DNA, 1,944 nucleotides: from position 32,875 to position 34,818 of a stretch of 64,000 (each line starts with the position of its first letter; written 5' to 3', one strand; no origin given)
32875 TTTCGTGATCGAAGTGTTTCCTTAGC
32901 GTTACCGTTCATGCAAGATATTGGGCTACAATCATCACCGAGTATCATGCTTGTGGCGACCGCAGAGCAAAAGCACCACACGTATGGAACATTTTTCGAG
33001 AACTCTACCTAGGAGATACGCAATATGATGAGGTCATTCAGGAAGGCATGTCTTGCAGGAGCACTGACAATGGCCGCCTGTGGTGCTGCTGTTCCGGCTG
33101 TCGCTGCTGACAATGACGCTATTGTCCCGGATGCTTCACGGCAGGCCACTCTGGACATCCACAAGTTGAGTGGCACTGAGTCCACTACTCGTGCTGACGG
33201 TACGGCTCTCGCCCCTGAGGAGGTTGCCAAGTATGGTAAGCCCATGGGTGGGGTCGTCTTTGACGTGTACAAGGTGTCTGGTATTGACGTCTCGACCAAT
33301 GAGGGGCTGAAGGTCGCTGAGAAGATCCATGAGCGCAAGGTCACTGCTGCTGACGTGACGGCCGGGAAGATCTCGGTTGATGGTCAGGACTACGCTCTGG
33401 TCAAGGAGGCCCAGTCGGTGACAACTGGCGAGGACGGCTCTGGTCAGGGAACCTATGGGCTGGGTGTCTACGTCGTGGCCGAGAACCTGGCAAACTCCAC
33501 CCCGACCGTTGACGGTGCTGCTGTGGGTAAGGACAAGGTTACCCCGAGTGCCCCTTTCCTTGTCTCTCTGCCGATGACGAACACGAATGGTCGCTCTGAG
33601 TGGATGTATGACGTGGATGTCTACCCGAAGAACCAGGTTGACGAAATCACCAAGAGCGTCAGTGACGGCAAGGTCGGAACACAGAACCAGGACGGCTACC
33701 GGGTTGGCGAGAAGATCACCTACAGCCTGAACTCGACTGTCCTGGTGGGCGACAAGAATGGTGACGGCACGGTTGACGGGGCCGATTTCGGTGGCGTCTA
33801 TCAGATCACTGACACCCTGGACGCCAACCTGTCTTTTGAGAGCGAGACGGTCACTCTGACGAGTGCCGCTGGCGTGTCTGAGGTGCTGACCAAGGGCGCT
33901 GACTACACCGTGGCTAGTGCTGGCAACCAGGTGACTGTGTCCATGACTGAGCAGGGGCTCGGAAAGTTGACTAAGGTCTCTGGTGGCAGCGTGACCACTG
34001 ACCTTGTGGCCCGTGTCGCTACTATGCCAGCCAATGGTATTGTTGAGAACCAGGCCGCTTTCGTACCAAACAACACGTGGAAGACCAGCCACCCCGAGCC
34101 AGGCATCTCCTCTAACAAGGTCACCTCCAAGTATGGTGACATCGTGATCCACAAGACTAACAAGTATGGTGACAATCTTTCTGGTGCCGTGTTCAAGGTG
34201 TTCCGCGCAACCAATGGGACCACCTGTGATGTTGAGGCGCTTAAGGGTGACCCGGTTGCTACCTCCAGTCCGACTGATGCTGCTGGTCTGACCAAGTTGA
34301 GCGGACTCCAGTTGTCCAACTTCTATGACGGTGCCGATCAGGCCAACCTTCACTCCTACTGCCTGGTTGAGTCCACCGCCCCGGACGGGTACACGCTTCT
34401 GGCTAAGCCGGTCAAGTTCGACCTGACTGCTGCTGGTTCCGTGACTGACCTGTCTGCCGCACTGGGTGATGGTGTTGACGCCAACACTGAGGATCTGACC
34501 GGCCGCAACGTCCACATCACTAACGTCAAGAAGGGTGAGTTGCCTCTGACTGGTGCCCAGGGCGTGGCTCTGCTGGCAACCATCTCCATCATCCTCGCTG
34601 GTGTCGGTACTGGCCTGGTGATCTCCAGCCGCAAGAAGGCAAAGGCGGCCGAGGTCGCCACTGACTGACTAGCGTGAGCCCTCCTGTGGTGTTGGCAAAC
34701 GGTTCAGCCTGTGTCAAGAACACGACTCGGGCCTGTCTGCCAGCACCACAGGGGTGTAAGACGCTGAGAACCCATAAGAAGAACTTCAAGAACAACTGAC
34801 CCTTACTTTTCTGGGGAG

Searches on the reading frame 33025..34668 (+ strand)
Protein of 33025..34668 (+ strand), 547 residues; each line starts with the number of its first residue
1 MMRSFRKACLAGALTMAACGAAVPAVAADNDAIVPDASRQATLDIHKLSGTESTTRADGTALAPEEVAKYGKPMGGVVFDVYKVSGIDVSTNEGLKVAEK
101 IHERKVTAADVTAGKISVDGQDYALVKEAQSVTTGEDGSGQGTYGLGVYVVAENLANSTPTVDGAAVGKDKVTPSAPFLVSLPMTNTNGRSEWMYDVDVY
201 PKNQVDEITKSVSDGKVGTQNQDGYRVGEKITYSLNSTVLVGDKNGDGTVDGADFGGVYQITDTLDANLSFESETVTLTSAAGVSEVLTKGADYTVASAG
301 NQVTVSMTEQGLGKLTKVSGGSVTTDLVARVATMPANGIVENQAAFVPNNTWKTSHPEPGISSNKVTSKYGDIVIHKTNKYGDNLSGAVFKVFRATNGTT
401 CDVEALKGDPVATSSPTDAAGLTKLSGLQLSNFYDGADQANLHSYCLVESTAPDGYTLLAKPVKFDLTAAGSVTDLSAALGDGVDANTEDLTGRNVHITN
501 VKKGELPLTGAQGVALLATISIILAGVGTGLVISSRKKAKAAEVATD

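Call 9: search_protein_families(library=phrogs, proteins=[window:33025-34668:+], max_evalue=0.001)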
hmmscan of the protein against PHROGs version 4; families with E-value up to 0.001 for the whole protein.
window:33025-34668:+ (547 aa): 0 families

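Call 10: search_protein_families(library=pfam, proteins=[window:33025-34668:+], max_evalue=0.001)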
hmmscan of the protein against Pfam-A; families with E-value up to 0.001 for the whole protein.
window:33025-34668:+ (547 aa): 5 families
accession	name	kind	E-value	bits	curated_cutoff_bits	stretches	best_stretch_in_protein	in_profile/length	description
PF16555.11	GramPos_pilinD1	-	1.4e-17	65.1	23.1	1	40-204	3-160/160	Gram-positive pilin subunit D1, N-terminal domain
PF17802.7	SpaA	-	1e-08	35.7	23.1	1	371-475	1-84/91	Prealbumin-like fold domain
PF20623.4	Sgo0707_N2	-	1.2e-07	31.7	27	1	227-367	17-139/141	Sgo0707 N2 domain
PF16569.11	GramPos_pilinBB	-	0.00025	22.3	30.5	1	227-343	1-103/116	Gram-positive pilin backbone subunit 2, Cna-B-like domain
PF00746.26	Gram_pos_anchor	-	0.00069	19.9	20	1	500-540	3-43/43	LPXTG cell wall anchor motif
